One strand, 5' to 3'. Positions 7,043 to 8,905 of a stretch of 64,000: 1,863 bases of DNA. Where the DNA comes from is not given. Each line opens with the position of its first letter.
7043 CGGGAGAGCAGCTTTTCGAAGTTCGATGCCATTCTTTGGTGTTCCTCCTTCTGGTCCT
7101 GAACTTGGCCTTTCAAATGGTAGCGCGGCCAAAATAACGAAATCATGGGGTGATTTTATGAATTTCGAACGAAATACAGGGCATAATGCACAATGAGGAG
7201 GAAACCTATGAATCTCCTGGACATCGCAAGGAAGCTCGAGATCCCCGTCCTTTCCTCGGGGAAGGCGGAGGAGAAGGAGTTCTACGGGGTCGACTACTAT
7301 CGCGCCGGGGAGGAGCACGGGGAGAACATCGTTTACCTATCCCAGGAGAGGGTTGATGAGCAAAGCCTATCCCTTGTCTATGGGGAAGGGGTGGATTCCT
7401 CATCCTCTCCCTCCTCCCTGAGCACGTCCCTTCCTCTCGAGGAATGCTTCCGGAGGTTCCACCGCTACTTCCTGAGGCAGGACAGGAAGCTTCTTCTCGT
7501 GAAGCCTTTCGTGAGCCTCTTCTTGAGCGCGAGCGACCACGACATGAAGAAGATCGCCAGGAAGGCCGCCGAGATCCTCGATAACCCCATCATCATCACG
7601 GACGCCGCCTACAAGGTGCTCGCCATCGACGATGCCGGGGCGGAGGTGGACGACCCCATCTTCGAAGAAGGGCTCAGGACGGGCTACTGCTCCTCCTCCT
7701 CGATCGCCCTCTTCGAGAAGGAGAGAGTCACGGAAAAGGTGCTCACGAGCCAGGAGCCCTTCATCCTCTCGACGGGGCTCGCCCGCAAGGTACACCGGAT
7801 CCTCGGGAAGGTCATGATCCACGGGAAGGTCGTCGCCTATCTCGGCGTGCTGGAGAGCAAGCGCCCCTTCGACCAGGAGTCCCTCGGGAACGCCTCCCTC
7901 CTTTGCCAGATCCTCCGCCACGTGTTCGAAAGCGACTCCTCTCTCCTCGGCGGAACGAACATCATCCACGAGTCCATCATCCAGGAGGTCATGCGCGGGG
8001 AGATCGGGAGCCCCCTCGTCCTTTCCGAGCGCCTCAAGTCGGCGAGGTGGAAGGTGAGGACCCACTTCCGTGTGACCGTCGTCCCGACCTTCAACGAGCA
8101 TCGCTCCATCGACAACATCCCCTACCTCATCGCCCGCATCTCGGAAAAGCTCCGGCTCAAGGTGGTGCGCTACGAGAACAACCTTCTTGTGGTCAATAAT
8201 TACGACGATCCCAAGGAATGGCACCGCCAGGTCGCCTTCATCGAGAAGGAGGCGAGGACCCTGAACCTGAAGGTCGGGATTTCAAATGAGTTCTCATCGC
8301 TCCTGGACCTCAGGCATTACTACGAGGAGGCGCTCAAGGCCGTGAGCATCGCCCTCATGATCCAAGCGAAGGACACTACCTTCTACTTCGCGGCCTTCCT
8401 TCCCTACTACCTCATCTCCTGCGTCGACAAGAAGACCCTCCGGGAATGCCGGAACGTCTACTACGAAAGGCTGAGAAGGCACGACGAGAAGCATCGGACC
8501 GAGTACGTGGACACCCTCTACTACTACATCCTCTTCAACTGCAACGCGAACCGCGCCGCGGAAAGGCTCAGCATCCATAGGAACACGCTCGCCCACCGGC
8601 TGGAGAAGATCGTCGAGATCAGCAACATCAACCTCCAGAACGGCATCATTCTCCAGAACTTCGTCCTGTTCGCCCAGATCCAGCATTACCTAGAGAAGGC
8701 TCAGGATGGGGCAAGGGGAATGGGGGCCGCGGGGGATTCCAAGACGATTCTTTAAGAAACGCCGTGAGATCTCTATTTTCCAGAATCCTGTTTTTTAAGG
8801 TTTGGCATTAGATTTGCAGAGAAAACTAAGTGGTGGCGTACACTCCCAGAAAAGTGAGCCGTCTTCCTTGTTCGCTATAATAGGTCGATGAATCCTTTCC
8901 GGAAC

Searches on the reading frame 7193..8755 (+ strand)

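Call 57: search_protein_families(library=ncbifam, proteins=[window:7193-8755:+], max_evalue=0.00001)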
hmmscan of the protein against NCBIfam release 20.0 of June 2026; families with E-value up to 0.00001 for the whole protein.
window:7193-8755:+ (520 aa): 4 families
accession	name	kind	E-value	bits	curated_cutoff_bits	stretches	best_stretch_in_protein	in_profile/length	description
NF058503.1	SprTransRegAdeR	equivalog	1.5e-14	53.8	700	1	118-483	9-385/403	sporulation transcriptional activator AdeR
NF050824.1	TransRegRv1453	equivalog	1.6e-07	30.6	600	1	437-473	341-377/404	Rv1453 family transcriptional regulator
NF008550.0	PRK11477.1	equivalog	4.6e-06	25.8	612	1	346-483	233-368/385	CdaR family transcriptional regulator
NF045769.1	TransActPmfR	equivalog_domain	9.4e-06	24.5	800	0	355-492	326-457/470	transcciptional activator PmfR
